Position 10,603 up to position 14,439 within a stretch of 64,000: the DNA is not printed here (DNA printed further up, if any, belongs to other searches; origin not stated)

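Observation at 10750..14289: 1179-aa fusion of a DyP-type peroxidase and a cytochrome P450-like domain behind an unknown N-terminal domain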

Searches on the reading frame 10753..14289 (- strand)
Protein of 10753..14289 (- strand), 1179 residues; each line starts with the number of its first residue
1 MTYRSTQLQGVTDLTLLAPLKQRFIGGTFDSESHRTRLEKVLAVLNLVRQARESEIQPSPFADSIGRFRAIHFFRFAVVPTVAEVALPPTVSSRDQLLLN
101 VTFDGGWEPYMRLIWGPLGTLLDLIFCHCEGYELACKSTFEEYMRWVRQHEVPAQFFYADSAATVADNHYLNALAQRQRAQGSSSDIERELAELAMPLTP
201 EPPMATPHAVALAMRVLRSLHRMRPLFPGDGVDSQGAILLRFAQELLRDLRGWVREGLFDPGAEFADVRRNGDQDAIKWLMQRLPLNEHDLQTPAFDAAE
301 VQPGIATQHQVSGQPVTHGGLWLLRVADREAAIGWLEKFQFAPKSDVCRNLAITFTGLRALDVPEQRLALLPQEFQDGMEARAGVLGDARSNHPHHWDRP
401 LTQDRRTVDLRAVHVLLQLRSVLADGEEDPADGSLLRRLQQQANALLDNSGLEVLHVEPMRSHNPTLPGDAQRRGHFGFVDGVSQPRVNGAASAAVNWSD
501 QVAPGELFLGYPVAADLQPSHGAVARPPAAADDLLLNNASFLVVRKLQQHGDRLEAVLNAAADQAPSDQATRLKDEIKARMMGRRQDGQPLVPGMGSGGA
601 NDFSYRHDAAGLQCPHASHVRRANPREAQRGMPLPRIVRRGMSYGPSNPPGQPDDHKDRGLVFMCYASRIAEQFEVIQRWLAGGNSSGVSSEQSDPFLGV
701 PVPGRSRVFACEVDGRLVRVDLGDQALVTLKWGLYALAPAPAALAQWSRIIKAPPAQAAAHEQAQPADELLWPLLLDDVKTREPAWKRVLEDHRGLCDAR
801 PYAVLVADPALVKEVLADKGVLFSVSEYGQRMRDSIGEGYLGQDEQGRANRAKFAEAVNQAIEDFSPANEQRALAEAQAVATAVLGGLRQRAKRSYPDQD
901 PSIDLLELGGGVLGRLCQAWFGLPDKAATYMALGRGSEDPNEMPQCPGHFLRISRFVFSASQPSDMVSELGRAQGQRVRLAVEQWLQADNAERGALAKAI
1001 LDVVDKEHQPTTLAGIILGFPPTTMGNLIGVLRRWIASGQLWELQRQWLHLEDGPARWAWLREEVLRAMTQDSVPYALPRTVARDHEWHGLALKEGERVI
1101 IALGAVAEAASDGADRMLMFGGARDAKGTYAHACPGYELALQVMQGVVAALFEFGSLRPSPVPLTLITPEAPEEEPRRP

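Call 6: search_protein_families(library=pfam, proteins=[window:10753-14289:-], max_evalue=1)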
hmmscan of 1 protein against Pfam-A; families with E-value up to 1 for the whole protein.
window:10753-14289:- (1179 aa): 4 families
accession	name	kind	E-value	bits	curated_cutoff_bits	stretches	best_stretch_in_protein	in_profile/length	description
PF20628.3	Dyp_perox_C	-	9.3e-09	35.7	20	1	581-683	63-139/166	Dyp-type peroxidase, C-terminal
PF21105.3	DyP_N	-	0.051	14.2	27.5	1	347-403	67-119/163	DyP dimeric alpha+beta barrel domain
PF00067.27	p450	-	0.19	10.9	22.8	1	1064-1107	330-371/462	Cytochrome P450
PF04860.17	Phage_portal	-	0.25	10.9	39.1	1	529-596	135-201/321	Phage portal protein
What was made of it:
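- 12046..13398 (-): DyP-type haem peroxidase domain (class V / C-type-like), residues 298-748. Pfam PF20628 E 9e-9 (call 6).
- On DyP-type peroxidase superfamily (class V): Pfam Dyp_perox_C scores 35.7 bits, above the cutoff of 20 (call 6). DyP_N scores 14.2 bits, below its cutoff of 27.5 (call 6).
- On Fungal Ppo / LDS DOX-CYP fusions: No other Pfam family matched (call 6).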

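Call 7: search_protein_families(library=ncbifam, proteins=[window:10753-14289:-], max_evalue=1)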
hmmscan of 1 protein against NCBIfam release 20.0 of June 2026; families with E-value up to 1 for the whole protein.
window:10753-14289:- (1179 aa): 2 families
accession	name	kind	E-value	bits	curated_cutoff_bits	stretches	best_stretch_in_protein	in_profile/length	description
TIGR01413.1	Dyp_perox_fam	superfamily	2e-25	89.8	100.5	1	468-698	137-304/323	Dyp-type peroxidase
TIGR01412.1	tat_substr_1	equivalog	8.8e-09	34.7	428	1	580-684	292-387/420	iron uptake transporter deferrochelatase/peroxidase subunit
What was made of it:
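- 12046..13398 (-): TIGR01413 E 2e-25 (call 7).
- On DyP-type peroxidase superfamily (class V): TIGR01413 scores 89.8 bits, below its cutoff of 100.5 (call 7).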

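Call 8: search_solved_structures(query=window:10753-14289:-, max_evalue=1, show_alignments=3)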
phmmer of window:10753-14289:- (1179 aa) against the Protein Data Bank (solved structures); distinct sequences matched with E-value up to 1: 27.
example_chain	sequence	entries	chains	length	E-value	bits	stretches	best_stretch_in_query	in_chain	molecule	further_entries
8re3_A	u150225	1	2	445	2.1e-28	102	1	351-745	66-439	Peroxidase, putative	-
8re2_A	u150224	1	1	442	2.4e-27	98.5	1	351-745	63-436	Peroxidase, putative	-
7anv_A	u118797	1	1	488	5.1e-20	74.2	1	443-685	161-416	ancestral D-type dye decolorizing peroxidase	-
6fsk_A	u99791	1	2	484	8.3e-16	60.3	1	464-718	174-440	DyP-type peroxidase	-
6fsl_A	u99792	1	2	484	1.5e-15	59.4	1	464-718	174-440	DyP-type peroxidase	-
4g2c_A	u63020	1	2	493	2.6e-15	58.7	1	474-705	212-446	DyP2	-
2d3q_A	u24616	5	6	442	1.3e-12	49.7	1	464-684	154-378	Decolorizing Peroxidase | DyP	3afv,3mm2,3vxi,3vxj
5c2i_A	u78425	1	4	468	2.4e-12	48.8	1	537-703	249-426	Alr1585 protein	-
3mm1_A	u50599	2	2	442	6.4e-12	47.4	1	464-684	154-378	DyP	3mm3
7d8m_A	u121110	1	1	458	3e-11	45.2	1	466-683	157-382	Dye-decolorizing peroxidase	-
4w7k_A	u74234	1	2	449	1.3e-09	39.8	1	467-685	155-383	Dye-decolorizing peroxidase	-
4au9_A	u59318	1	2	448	1.4e-09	39.7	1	467-685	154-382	DYP-TYPE PEROXIDASE I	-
4uzi_A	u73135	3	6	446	1.4e-09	39.7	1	467-685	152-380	DYE-DECOLORIZING PEROXIDASE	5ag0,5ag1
4w7j_A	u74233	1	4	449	1.4e-09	39.6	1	467-685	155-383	Dye-decolorizing peroxidase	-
4w7n_A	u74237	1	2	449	3.9e-09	38.2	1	467-683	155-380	Dye-decolorizing peroxidase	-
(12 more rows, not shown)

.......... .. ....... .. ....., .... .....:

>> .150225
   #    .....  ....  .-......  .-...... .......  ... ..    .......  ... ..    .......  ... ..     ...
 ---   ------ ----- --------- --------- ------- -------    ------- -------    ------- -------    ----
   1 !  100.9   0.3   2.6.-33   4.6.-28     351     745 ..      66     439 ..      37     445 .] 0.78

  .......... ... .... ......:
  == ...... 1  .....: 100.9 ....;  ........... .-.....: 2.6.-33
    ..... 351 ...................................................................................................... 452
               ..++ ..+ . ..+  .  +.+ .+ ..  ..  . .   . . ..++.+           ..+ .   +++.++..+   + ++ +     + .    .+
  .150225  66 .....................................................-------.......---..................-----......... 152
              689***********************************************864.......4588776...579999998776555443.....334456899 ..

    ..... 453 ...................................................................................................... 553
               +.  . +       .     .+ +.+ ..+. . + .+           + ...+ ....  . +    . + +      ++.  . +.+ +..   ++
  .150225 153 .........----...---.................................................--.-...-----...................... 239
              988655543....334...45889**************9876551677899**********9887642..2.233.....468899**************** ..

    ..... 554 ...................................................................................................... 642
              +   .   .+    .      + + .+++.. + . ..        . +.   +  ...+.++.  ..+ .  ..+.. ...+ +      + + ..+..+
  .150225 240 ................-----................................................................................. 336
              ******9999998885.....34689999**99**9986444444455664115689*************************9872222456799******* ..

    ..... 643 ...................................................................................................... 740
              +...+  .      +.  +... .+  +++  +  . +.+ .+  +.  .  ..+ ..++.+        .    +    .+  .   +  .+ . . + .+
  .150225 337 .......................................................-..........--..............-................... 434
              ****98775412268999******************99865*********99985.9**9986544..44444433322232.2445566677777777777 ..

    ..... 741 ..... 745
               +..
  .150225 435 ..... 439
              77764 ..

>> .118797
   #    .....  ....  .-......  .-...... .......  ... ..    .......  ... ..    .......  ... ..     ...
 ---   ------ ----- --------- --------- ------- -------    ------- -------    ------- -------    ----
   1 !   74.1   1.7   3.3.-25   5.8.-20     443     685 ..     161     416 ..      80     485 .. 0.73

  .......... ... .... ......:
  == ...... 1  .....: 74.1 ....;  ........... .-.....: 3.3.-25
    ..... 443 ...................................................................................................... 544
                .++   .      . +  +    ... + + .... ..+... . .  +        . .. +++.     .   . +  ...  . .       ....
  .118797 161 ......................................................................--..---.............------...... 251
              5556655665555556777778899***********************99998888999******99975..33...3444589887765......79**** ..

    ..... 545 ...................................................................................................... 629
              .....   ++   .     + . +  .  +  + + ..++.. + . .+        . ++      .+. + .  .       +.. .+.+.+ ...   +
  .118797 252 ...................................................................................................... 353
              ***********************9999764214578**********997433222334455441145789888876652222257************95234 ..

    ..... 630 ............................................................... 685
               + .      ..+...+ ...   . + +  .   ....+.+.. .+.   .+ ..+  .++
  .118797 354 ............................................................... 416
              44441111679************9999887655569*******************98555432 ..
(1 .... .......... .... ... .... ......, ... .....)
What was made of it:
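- On DyP-type peroxidase superfamily (class V): The PDB alignment nevertheless covers residues 66-439 of the 445-aa DrDyP (call 8).
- On Fungal Ppo / LDS DOX-CYP fusions: The peroxidase domain is a DyP (calls 6-8).
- Calls 6-8.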
